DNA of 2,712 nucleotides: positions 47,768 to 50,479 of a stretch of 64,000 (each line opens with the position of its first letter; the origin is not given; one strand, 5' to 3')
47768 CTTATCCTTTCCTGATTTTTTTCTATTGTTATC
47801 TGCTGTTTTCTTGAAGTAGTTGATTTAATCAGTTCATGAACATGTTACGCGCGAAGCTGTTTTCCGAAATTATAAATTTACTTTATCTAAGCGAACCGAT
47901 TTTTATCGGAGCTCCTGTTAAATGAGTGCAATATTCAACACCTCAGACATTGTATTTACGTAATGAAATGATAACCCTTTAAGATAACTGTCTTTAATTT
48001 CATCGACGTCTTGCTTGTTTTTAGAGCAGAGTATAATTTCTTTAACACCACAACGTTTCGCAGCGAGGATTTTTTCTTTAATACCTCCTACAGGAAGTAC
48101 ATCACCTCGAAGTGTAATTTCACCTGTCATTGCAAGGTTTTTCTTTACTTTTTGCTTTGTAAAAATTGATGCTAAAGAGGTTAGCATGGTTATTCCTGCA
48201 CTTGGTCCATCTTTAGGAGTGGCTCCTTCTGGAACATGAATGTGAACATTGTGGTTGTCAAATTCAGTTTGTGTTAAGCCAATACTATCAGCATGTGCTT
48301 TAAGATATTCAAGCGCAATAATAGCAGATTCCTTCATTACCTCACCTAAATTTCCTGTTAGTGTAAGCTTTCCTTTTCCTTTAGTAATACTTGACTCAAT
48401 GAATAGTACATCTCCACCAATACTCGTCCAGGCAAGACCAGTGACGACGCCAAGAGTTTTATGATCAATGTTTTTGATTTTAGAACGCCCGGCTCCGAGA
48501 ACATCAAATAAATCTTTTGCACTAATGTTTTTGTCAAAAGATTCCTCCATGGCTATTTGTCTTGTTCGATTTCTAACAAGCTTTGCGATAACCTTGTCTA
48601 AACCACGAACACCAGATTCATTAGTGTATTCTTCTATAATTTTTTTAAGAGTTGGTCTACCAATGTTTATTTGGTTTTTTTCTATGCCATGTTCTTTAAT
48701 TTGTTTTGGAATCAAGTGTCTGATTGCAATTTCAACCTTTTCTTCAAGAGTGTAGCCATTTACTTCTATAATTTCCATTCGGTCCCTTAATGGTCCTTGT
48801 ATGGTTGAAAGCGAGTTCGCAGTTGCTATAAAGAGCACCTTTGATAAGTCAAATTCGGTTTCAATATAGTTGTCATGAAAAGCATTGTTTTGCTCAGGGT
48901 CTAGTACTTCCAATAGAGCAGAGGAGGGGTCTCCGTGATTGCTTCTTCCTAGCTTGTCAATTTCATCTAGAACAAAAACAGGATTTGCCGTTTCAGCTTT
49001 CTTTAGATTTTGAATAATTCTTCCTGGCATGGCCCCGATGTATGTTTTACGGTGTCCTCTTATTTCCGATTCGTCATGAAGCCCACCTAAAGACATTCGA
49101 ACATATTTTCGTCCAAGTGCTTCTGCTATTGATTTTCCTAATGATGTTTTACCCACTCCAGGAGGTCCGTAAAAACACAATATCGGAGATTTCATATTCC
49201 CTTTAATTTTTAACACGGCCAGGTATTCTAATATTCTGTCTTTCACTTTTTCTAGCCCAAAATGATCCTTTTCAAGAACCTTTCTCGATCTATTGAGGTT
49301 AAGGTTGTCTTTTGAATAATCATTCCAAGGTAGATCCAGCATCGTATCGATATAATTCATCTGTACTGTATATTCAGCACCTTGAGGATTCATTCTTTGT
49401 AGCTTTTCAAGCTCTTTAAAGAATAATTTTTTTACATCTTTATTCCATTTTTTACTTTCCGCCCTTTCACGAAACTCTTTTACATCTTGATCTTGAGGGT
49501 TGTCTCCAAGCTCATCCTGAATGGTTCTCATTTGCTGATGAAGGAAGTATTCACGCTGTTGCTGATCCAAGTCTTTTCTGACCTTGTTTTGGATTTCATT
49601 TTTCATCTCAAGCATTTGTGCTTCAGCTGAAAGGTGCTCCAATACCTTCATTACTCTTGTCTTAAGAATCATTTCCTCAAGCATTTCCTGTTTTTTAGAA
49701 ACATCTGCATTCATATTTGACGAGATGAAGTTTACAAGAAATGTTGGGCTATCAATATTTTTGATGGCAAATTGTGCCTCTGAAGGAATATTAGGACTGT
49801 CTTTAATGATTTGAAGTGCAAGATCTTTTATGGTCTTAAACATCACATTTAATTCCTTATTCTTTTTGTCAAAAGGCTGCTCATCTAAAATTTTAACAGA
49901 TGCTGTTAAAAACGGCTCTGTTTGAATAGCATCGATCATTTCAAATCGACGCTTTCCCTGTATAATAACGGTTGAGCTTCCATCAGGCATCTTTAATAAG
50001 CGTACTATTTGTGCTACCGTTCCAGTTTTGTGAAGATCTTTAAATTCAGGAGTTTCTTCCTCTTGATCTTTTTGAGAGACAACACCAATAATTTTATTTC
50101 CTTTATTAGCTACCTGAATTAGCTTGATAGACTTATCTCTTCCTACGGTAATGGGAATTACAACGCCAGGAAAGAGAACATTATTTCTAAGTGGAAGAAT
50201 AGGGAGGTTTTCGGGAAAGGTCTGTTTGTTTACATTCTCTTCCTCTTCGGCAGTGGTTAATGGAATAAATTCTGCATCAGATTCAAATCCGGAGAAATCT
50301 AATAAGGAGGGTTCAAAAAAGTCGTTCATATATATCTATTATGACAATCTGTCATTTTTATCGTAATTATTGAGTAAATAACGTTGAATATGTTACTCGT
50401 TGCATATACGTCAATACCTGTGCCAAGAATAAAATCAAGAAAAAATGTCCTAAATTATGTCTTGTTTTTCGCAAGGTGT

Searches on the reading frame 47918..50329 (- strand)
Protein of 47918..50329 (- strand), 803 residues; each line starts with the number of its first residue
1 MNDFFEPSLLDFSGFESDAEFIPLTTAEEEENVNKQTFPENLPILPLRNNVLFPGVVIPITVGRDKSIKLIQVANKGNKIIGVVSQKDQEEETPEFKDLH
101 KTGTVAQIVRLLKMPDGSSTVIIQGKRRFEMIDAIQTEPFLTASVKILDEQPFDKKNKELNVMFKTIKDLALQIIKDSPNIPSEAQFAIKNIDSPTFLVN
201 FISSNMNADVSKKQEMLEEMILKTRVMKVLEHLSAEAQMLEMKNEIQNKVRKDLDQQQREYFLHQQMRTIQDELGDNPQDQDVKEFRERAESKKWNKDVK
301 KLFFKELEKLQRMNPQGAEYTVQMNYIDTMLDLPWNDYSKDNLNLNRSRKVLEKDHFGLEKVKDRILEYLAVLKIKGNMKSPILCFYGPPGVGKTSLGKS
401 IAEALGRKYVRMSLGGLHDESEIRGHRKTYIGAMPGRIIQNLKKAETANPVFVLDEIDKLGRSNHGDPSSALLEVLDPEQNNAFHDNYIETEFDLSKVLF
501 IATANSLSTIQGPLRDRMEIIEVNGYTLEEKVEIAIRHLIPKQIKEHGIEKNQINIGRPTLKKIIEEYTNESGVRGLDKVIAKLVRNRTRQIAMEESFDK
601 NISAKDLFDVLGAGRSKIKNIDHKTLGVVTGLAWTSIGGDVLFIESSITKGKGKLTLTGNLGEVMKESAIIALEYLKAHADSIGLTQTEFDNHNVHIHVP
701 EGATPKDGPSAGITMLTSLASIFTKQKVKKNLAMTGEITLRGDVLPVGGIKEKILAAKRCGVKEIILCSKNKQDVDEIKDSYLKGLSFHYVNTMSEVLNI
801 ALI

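Call 68: search_protein_families(library=pfam, proteins=[window:47918-50329:-], max_evalue=0.001)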
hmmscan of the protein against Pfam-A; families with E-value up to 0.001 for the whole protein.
window:47918-50329:- (803 aa): 10 families
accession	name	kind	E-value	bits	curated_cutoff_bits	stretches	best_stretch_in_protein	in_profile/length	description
PF05362.19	Lon_C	-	6.2e-80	268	21.1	1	602-802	2-203/205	Lon protease (S16) C-terminal proteolytic domain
PF02190.22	LON_substr_bdg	-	1.1e-48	166.3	28.7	1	41-234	1-199/200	ATP-dependent protease La (LON) substrate-binding domain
PF00004.35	AAA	-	1.8e-27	96.8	21.2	1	384-522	1-127/131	ATPase family associated with various cellular activities (AAA)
PF22667.2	Lon_lid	-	1.2e-16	60.6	27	1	545-596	1-52/57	Lon protease AAA+ ATPase lid domain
PF07728.20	AAA_5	-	1.8e-08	34.9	22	1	384-518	2-139/139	AAA domain (dynein-related subfamily)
PF13541.12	ChlI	-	2.4e-07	31.1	27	1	644-771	1-121/121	Subunit ChlI of Mg-chelatase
PF05496.18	RuvB_N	-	1.4e-05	25.3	27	1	354-520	7-155/159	Holliday junction DNA helicase RuvB P-loop domain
PF08298.17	AAA_PrkA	-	1.9e-05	24.3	25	1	346-407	48-111/358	PrkA AAA domain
PF13401.12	AAA_22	-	4.3e-05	24.3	27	1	382-474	6-102/130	AAA domain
PF07724.20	AAA_2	-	0.00091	19.7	27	0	385-508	7-127/166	AAA domain (Cdc48 subfamily)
